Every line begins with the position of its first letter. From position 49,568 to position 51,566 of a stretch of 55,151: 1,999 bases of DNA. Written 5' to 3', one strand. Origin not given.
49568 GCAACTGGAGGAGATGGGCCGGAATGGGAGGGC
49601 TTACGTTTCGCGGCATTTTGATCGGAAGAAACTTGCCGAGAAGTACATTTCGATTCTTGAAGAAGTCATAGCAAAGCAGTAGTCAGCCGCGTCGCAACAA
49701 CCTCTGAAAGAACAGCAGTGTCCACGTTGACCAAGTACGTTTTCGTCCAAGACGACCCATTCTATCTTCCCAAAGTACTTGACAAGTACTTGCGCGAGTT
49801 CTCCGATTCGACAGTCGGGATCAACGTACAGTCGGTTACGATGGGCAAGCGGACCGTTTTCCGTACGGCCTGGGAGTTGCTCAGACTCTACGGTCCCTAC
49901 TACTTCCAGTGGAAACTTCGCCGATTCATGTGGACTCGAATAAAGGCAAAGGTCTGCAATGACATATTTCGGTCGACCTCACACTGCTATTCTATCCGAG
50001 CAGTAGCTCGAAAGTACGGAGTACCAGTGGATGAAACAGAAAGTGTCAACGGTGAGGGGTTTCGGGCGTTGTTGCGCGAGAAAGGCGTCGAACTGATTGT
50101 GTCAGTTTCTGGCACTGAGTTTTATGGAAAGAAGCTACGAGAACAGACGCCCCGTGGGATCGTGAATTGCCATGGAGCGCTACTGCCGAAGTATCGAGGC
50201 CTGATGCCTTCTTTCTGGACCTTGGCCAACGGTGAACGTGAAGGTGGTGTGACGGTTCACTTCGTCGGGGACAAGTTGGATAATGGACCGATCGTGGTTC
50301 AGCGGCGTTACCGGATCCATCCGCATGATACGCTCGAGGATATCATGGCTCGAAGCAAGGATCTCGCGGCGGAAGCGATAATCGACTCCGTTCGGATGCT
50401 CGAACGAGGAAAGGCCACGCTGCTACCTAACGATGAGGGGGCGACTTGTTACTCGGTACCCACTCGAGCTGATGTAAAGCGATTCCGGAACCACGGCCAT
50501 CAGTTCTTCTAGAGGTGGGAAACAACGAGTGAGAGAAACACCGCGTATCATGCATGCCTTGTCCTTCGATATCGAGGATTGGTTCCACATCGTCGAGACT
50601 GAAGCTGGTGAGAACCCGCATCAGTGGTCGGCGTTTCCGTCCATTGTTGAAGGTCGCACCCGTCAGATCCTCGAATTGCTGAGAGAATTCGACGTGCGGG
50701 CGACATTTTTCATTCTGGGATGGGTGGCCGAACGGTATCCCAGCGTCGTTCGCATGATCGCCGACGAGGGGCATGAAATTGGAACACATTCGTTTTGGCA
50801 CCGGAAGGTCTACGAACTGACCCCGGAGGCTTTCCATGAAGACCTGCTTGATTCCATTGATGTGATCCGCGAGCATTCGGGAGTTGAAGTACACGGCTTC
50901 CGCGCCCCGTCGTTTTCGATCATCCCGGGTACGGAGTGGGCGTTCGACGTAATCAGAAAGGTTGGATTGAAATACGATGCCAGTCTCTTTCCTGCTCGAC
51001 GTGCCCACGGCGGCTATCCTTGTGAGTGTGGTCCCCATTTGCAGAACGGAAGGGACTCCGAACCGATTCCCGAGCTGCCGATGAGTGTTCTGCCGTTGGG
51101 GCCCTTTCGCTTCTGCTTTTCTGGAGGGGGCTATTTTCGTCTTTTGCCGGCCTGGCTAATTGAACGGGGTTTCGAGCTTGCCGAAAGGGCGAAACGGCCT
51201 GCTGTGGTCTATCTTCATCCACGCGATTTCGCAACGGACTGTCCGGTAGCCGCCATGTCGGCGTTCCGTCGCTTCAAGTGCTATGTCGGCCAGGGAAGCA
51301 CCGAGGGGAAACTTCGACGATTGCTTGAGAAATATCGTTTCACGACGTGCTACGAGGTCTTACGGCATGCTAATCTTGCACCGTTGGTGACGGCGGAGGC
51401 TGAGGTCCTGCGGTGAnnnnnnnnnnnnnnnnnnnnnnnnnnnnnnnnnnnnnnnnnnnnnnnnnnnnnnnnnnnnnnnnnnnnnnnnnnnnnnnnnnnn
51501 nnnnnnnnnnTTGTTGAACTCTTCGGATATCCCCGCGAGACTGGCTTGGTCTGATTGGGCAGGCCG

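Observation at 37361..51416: Arn-like lipid-carrier pathway apparently rebuilt on a dTDP-6-deoxyhexose scaffold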

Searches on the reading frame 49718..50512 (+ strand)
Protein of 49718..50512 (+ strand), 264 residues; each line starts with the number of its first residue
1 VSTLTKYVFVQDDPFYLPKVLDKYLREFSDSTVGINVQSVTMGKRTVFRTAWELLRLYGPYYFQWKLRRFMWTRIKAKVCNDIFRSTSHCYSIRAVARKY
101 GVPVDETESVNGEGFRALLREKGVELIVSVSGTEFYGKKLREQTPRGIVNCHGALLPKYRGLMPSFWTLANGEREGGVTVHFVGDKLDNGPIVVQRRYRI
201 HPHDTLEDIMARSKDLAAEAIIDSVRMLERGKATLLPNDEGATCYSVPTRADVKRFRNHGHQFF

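Call 4: search_protein_families(library=pfam, proteins=[window:49718-50512:+], max_evalue=0.01)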
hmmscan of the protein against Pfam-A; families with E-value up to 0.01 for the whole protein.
window:49718-50512:+ (264 aa): 1 family
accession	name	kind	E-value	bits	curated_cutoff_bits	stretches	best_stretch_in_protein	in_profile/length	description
PF00551.24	Formyl_trans_N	-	1e-26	94.3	26.1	1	115-223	71-179/181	Formyl transferase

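Call 6: search_protein_families(library=ncbifam, proteins=[window:49718-50512:+], max_evalue=0.001)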
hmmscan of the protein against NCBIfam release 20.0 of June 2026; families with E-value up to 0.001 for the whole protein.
window:49718-50512:+ (264 aa): 7 families
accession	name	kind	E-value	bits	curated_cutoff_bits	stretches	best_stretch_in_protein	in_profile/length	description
NF005414.0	PRK06988.1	equivalog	6.4e-26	91.1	316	1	92-245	46-199/311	formyltransferase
TIGR00460.1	fmt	equivalog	2.7e-22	79.3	201.5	1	92-248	48-204/315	methionyl-tRNA formyltransferase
NF005998.1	PRK08125.1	equivalog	5e-21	74.7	777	1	90-245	42-197/649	bifunctional UDP-4-amino-4-deoxy-L-arabinose formyltransferase/UDP-glucuronic acid oxidase ArnA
TIGR00639.1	PurN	equivalog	1.8e-20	73.3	150.1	1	117-232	73-188/192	phosphoribosylglycinamide formyltransferase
NF004684.0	PRK06027.1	subfamily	5e-12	46.1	223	1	114-227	156-269/286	formyltetrahydrofolate deformylase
TIGR00655.1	PurU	equivalog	8.1e-12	45.3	285.95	1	113-218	150-255/280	formyltetrahydrofolate deformylase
NF005755.0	PRK07579.1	equivalog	2.1e-10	40.9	238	1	125-241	67-181/245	dTDP-4-amino-4,6-dideoxyglucose formyltransferase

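Call 11: search_solved_structures(query=window:49718-50512:+, max_evalue=0.001)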
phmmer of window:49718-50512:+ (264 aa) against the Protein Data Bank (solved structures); distinct sequences matched with E-value up to 0.001: 70 (the best 60 are shown).
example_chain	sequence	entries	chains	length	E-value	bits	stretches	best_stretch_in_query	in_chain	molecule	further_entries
4qpc_A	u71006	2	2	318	1.2e-16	63.8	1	121-250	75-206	10-formyltetrahydrofolate dehydrogenase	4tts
4qpd_A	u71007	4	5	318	1.7e-16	63.3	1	121-248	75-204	10-formyltetrahydrofolate dehydrogenase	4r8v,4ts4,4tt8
6pih_A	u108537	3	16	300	1.8e-16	63.2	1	92-249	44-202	Bifunctional polymyxin resistance protein ArnA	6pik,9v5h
1yrw_A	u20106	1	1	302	1.8e-16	63.2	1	92-249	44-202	protein ArnA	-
2bln_A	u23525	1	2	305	1.9e-16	63.2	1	92-249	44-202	PROTEIN YFBG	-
5j63_A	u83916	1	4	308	1.9e-16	63.2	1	92-249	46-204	Bifunctional polymyxin resistance protein ArnA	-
1z7e_A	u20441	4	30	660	7.8e-16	61.2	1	92-249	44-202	protein ArnA | Bifunctional polymyxin resistance protein ArnA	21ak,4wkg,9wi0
2bw0_A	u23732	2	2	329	2.4e-14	56.3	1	120-248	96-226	10-FORMYLTETRAHYDROFOLATE DEHYDROGENASE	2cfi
8gjh_A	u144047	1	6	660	7.3e-14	54.7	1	92-241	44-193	Bifunctional polymyxin resistance protein ArnA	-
3tqq_A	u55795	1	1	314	2.1e-13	53.2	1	93-246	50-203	Methionyl-tRNA formyltransferase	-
1s3i_A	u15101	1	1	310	2.1e-13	53.2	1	121-248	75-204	10-formyltetrahydrofolate dehydrogenase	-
7rlu_A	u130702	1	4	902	1.2e-12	50.8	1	121-248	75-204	Cytosolic 10-formyltetrahydrofolate dehydrogenase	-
7rlt_A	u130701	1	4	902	1.2e-12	50.8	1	121-248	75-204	Cytosolic 10-formyltetrahydrofolate dehydrogenase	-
3tqr_A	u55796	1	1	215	1.2e-12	50.8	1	133-214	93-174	Phosphoribosylglycinamide formyltransferase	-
2gar_A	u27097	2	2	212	2.9e-12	49.4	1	148-214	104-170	GLYCINAMIDE RIBONUCLEOTIDE TRANSFORMYLASE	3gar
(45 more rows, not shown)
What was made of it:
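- Closest known: ECA and O-antigen dTDP-Fuc4NAc / dTDP-Qui4N pathways. Same: The formyltransferase shares the catalytic fold with the sugar N-formyltransferases (call 11).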

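Call 55: find_homologous_proteins(query=window:49718-50512:+, max_evalue=1e-20)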
Query window:49718-50512:+ (264 aa): 1067 proteins with E <= 1e-20 among 1917 candidates; the best 120 are listed.
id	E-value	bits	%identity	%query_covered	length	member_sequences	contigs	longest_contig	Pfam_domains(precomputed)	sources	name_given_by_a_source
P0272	4.2e-136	470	78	100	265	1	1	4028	PF00551.25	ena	-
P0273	7.9e-135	466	78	100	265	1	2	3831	PF00551.25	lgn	-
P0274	5.7e-134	463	76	100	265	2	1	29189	PF00551.25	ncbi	-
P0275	5.7e-134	463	77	100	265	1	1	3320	PF00551.25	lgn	-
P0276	1.2e-133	462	75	100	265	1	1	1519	PF00551.25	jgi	-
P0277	6.6e-133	460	75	100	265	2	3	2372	PF00551.25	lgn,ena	-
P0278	1.2e-131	456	77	100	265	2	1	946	PF00551.25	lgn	-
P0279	6.4e-130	450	75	100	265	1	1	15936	PF00551.25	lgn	-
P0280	5.8e-127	440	74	100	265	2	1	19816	PF00551.25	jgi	-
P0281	3.0e-126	438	72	100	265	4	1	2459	PF00551.25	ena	-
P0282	5.1e-126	437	73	99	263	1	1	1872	PF00551.25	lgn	-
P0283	6.5e-126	437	72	100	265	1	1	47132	PF00551.25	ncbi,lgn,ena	-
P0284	7.4e-126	437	73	99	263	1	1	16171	PF00551.25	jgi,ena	-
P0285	8.6e-124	430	72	100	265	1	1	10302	PF00551.25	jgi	jgi:methionyl-tRNA formyltransferase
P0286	2.1e-123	429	70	99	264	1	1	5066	PF00551.25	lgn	-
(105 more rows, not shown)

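Call 56: find_related_loci(query=window:49718-50512:+, collection=genome_contigs, flank=10000)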
Query window:49718-50512:+ (264 aa) in genome_contigs; peptide patterns used: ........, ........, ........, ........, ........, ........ (x = any residue, [..] = any of these).
125 stretches matched a pattern; 32 encode a relative of the query (tblastn E <= 1e-3); 32 distinct loci.
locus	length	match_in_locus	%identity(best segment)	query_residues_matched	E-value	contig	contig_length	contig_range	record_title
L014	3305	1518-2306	70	3-264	4e-132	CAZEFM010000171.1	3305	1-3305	MAG TPA_asm: uncultured Phycisphaeraceae bacterium isolate SRP268622_co1_289 genome assembly, contig: NODE_74686_length_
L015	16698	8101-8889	69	4-264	6e-126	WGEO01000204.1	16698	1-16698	MAG: Phycisphaerales bacterium isolate S146_42 k151_694564, whole genome shotgun sequence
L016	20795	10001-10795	70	1-264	1e-124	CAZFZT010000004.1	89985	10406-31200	MAG TPA_asm: uncultured Isosphaeraceae bacterium isolate SRP193661_co2_124 genome assembly, contig: NODE_218_length_8998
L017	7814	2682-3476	69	1-264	2e-124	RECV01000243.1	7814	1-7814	MAG: Phycisphaerales bacterium isolate DLM2.Bin64 NODE_15484_length_7814_cov_11.7403, whole genome shotgun sequence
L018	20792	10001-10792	71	1-263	6e-124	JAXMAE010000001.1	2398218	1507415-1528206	MAG: Phycisphaerales bacterium isolate STL-PLA2 C1.284.fa-1, whole genome shotgun sequence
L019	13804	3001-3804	68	2-263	2e-121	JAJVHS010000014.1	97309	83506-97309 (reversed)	MAG: Phycisphaerales bacterium isolate Bin_122_1R c_000000001001, whole genome shotgun sequence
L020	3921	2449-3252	65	3-264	6e-122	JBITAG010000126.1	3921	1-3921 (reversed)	MAG: Phycisphaerales bacterium JB059 k141_233671, whole genome shotgun sequence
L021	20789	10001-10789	67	4-264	3e-120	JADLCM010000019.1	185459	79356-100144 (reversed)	MAG: Phycisphaerales bacterium isolate SJ233 c_000000280258, whole genome shotgun sequence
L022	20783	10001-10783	66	4-264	8e-120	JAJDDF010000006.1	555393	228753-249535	MAG: Phycisphaerales bacterium isolate OFTM399 OFTM399_5, whole genome shotgun sequence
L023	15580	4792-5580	67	4-264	2e-119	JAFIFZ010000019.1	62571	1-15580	MAG: Phycisphaerales bacterium isolate coassembly_bin.61 k141_4204, whole genome shotgun sequence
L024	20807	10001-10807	67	2-264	2e-118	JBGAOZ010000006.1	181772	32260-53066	MAG: Phycisphaerales bacterium isolate MAG_AAO_H125.32 AAOH125-32_opera_contig_370, whole genome shotgun sequence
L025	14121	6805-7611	66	2-264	2e-118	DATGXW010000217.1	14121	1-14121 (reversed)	MAG TPA_asm: Phycisphaerales bacterium isolate SMAG_U10619 k141_98711, whole genome shotgun sequence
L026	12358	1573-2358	66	4-264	2e-118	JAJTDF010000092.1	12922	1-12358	MAG: Planctomycetaceae bacterium isolate 53600_E7 Sample_53600_scaffold_831, whole genome shotgun sequence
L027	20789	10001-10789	65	3-264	2e-118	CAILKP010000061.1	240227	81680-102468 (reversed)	uncultured bacterium isolate ErkenSummer_bin-5518 genome assembly, contig: bin-5518:061/161, whole genome shotgun sequen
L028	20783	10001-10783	66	4-263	4e-118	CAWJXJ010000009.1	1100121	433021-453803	MAG: uncultured Acidobacteriaceae bacterium isolate MFD05502.bin.1.194 genome assembly, contig: contig_52411, whole geno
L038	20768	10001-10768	65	4-263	2e-111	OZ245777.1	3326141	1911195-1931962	MAG: Phycisphaerales bacterium isolate 24bfb2b0-0bc0-47df-81b4-c513fc01a924 genome assembly, chromosome: 1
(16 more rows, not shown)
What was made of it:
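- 49718..50512 (+): Formyl_trans_N formyltransferase; a separate module, not part of the lipid-carrier branch. 64-78% identical to a conserved Planctomycetota family (calls 55, 56).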

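Call 60: search_protein_families(library=pfam, proteins=[L038:2386-4185:+, L038:4225-5097:+, L038:5256-6305:+, L038:6302-7396:+, L038:7410-8549:+, L038:8625-9917:+, L038:12812-13402:+, L038:13249-14586:+, L038:14583-15479:+, L038:16601-18271:+], max_evalue=0.00001)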
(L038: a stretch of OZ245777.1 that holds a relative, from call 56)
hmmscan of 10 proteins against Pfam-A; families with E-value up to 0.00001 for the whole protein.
L038:2386-4185:+ (599 aa): 2 families
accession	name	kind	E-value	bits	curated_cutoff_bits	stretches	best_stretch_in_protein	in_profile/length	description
PF03600.22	CitMHS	-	1.4e-71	241.8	31.9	1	20-546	5-336/336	Citrate transporter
PF02080.26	TrkA_C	-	3.5e-26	91.3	27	2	230-297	3-69/71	TrkA-C domain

L038:4225-5097:+ (290 aa): 1 family
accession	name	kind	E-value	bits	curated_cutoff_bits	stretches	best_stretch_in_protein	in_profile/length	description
PF00685.33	Sulfotransfer_1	-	6.8e-11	42.5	22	1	26-277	4-254/255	Sulfotransferase domain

L038:5256-6305:+ (349 aa): 6 families
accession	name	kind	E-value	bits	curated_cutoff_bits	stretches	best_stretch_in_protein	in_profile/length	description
PF01370.27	Epimerase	-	3e-41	141.8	20.9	1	6-239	1-226/240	NAD dependent epimerase/dehydratase family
PF16363.11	GDP_Man_Dehyd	-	1.5e-26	94.1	27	1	8-312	2-332/332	GDP-mannose 4,6 dehydratase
PF01073.25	3Beta_HSD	-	2e-14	53.8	22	1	7-183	1-185/280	3-beta hydroxysteroid dehydrogenase/isomerase family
PF13460.12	NAD_binding_10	-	3.1e-09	37.4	27.2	1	10-124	1-104/184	NAD(P)H-binding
PF05368.20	NmrA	-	4.3e-08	33.5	27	1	5-118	4-107/298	NmrA-like family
PF07993.18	NAD_binding_4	-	6.9e-06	25.8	20.1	0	64-181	85-209/258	Male sterility protein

L038:6302-7396:+ (364 aa): 0 families

L038:7410-8549:+ (379 aa): 0 families

L038:8625-9917:+ (430 aa): 3 families
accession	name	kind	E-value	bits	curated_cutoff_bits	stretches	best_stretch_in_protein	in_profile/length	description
PF13579.12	Glyco_trans_4_4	-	2.1e-14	54.6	29.7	1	26-204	3-158/158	Glycosyl transferase 4-like domain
PF13439.12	Glyco_transf_4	-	3.1e-08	34.3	28.5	1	26-203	4-164/170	Glycosyltransferase Family 4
PF00534.26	Glycos_transf_1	-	1.4e-06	28.4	26.4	1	220-379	5-162/172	Glycosyl transferases group 1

L038:12812-13402:+ (196 aa): 1 family
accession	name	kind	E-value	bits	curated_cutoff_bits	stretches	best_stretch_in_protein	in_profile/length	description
PF00132.30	Hexapep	-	9e-09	35.1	27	0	140-168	2-30/36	Bacterial transferase hexapeptide (six repeats)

L038:13249-14586:+ (445 aa): 6 families
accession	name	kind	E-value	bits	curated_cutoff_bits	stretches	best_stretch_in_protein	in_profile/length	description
PF00534.26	Glycos_transf_1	-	9.5e-31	107.1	26.4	1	254-415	6-169/172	Glycosyl transferases group 1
PF13692.12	Glyco_trans_1_4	-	4.7e-26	92.2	27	1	264-404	2-142/142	Glycosyl transferases group 1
PF20706.3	GT4-conflict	-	8.2e-19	68.3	26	1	60-430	4-383/385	Family 4 Glycosyltransferase in conflict systems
PF13579.12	Glyco_trans_4_4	-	1.6e-18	68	29.7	1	68-238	1-158/158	Glycosyl transferase 4-like domain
PF13439.12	Glyco_transf_4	-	1.3e-17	64.8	28.5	1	68-242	2-169/170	Glycosyltransferase Family 4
PF13524.12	Glyco_trans_1_2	-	1.9e-08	34.8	25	1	290-434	10-144/144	Glycosyl transferase-like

L038:14583-15479:+ (298 aa): 2 families
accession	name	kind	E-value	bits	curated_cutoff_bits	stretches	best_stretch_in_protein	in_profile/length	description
PF00685.33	Sulfotransfer_1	-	2.3e-16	60.4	22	1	5-191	3-189/255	Sulfotransferase domain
PF13469.12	Sulfotransfer_3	-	8.2e-09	36.5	27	0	93-184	123-213/216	Sulfotransferase family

L038:16601-18271:+ (556 aa): 1 family
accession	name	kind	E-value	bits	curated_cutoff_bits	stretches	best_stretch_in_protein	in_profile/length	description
PF01630.24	Glyco_hydro_56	-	3.9e-22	79.1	23.2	1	269-524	74-306/335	Hyaluronidase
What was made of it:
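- The Phycisphaerales locus examined in detail (L038) also carries sulfotransferases (call 60).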

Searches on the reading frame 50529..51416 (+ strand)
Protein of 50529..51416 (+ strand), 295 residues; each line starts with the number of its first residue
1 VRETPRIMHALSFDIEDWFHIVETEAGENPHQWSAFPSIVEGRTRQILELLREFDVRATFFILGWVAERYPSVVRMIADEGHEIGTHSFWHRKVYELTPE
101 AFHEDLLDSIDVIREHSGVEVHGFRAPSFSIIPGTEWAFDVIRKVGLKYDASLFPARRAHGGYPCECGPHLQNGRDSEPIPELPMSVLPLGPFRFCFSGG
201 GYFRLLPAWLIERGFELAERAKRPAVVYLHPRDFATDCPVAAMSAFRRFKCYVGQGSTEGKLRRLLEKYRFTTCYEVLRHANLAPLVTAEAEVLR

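Call 4: search_protein_families(library=pfam, proteins=[window:50529-51416:+], max_evalue=0.01)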
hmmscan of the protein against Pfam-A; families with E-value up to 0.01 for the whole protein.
window:50529-51416:+ (295 aa): 2 families
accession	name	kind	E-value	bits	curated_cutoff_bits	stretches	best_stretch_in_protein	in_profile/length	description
PF11959.13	DUF3473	-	1.9e-28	99.5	29.6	1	151-278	1-129/130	Domain of unknown function (DUF3473)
PF01522.26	Polysacc_deac_1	-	7.3e-23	81.3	23.1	1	41-130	18-107/124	Polysaccharide deacetylase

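Call 6: search_protein_families(library=ncbifam, proteins=[window:50529-51416:+], max_evalue=0.001)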
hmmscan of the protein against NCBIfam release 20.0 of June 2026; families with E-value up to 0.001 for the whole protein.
window:50529-51416:+ (295 aa): 9 families
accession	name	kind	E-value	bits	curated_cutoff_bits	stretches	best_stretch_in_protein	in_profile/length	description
TIGR03006.1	pepcterm_polyde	equivalog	1.6e-72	243.9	276.2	1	10-278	2-271/272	XrtA system polysaccharide deacetylase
TIGR02764.1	spore_ybaN_pdaB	equivalog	7.1e-20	71.6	237.4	1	41-128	18-105/191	polysaccharide deacetylase family sporulation protein PdaB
NF045821.1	PgAcgDacpgdA1_Bac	equivalog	1.1e-17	63.8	400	1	44-132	103-191/282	peptidoglycan-N-acetylglucosamine deacetylase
TIGR04243.1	nodulat_NodB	equivalog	4.8e-15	55.6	240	1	44-128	17-102/197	chitooligosaccharide deacetylase NodB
TIGR02873.1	spore_ylxY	hypoth_equivalog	9.4e-14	51.3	391.5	1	45-130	101-186/268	probable sporulation protein, polysaccharide deacetylase family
TIGR02884.1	spore_pdaA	equivalog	1.3e-11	44.7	298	1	41-125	49-134/224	delta-lactam-biosynthetic de-N-acetylase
NF045822.1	PgAcgDacpgdA2_Bac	equivalog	4.8e-09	35.9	400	1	44-148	84-188/274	peptidoglycan-N-acetylglucosamine deacetylase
NF045820.1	PgAcgDacpgdA_Strep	equivalog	3.4e-08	32.7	800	1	43-127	282-366/463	peptidoglycan-N-acetylglucosamine deacetylase PgdA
TIGR03212.1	uraD_N-term-dom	equivalog_domain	0.0002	20.5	424.6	1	47-124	82-159/297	allantoinase PuuE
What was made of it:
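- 50529..51416 (+): NodB (CE4) + DUF3473 deacetylase; partner of the formyltransferase. No match beyond NodB-type models at E<=0.001, hence none to ArnD if the library holds that model (calls 4, 6).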

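Call 12: search_solved_structures(query=window:50529-51416:+, max_evalue=0.01)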
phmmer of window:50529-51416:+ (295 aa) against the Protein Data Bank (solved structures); distinct sequences matched with E-value up to 0.01: 36.
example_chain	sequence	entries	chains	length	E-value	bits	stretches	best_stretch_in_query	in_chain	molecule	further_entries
7y51_A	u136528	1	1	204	5.2e-14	55.7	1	44-130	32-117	Predicted xylanase/chitin deacetylase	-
7fbw_A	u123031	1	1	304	1.3e-13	54.4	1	44-130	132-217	Predicted xylanase/chitin deacetylase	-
5o6y_A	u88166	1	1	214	1.1e-12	51.3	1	44-138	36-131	Peptidoglycan N-acetylglucosamine deacetylase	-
3rxz_A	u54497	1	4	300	2.9e-12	49.9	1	45-155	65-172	Polysaccharide deacetylase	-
5o6y_B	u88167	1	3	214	4.4e-12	49.3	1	44-129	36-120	Peptidoglycan N-acetylglucosamine deacetylase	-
4l1g_A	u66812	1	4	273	6.3e-12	48.8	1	44-129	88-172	Peptidoglycan N-acetylglucosamine deacetylase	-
3qbu_A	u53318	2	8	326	9.6e-12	48.2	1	45-154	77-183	Putative uncharacterized protein | peptidoglycan deacetylase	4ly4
5lfz_A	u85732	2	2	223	1.2e-11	48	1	44-127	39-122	ArCE4A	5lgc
7bly_A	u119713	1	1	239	4.3e-11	46.1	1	42-130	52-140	Aspergillus niger contig An12c0130, genomic contig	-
2c71_A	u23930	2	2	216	9.4e-10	41.7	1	44-139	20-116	GLYCOSIDE HYDROLASE, FAMILY 11:CLOSTRIDIUM CELLULOSOME ENZYME, DOCKERIN TYPE I:POLYSACCHAR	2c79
2y8u_A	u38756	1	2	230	1.1e-09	41.5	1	43-128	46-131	CHITIN DEACETYLASE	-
6hm9_A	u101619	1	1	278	8.8e-09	38.5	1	46-130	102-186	Putative polysaccharide deacetylase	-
2c1g_A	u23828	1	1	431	9.2e-09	38.4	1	43-128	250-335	PEPTIDOGLYCAN GLCNAC DEACETYLASE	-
2c1i_A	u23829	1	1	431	9.3e-09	38.4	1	43-128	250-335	PEPTIDOGLYCAN GLCNAC DEACETYLASE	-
1ny1_A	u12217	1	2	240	9.4e-09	38.4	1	41-111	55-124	Probable polysaccharide deacetylase pdaA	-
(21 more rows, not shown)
